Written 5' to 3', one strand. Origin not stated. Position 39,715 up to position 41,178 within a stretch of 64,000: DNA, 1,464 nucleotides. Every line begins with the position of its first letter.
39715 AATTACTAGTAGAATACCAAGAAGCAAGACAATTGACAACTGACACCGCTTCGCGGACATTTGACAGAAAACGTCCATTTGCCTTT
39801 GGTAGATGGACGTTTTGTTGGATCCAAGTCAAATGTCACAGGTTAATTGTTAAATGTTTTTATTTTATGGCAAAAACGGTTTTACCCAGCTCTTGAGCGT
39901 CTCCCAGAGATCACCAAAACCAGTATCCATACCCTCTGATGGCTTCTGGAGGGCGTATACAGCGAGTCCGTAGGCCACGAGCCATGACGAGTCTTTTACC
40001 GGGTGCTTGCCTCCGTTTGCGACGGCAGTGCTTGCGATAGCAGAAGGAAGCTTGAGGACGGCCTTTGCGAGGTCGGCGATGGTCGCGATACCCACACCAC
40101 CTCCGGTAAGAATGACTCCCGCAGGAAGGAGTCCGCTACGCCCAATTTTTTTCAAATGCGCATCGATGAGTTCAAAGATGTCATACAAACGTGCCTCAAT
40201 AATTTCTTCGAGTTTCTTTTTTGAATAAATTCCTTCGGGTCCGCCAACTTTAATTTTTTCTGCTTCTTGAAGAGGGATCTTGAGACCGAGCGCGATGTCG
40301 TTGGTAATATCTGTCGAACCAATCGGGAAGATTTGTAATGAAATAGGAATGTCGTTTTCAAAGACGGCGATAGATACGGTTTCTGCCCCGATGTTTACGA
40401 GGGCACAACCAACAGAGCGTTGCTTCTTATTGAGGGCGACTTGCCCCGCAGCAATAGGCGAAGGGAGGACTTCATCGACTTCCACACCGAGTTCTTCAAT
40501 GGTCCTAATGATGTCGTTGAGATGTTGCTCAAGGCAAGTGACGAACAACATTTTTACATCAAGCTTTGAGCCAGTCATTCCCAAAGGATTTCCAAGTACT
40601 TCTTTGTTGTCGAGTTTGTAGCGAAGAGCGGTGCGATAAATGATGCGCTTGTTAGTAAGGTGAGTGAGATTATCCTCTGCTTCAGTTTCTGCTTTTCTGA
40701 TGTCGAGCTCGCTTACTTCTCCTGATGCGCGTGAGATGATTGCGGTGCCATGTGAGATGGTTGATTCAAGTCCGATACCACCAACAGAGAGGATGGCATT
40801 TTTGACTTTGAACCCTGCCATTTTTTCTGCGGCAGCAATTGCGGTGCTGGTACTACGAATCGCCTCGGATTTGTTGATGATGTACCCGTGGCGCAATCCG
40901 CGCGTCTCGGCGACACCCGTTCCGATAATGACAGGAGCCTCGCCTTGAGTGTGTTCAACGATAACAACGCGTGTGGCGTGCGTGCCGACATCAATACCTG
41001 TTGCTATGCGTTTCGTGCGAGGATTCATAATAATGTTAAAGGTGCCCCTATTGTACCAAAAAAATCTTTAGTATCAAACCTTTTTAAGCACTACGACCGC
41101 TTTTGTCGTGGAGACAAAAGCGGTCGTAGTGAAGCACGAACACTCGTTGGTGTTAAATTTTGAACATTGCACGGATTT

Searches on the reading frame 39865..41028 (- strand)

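Call 11: search_protein_families(library=pfam, proteins=[window:39865-41028:-], max_evalue=0.001)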
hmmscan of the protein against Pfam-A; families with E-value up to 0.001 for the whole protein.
window:39865-41028:- (387 aa): 3 families
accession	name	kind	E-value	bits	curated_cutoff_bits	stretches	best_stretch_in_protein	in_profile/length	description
PF14450.12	FtsA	-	1.3e-20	74.5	31.8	1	209-352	1-125/127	Cell division protein FtsA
PF02491.25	SHS2_FTSA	-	1.3e-10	42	25.4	1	87-164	4-79/79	SHS2 domain inserted in FTSA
PF11104.14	PilM_2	-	2.9e-05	23.6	27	1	196-356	170-336/340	Type IV pilus assembly protein PilM;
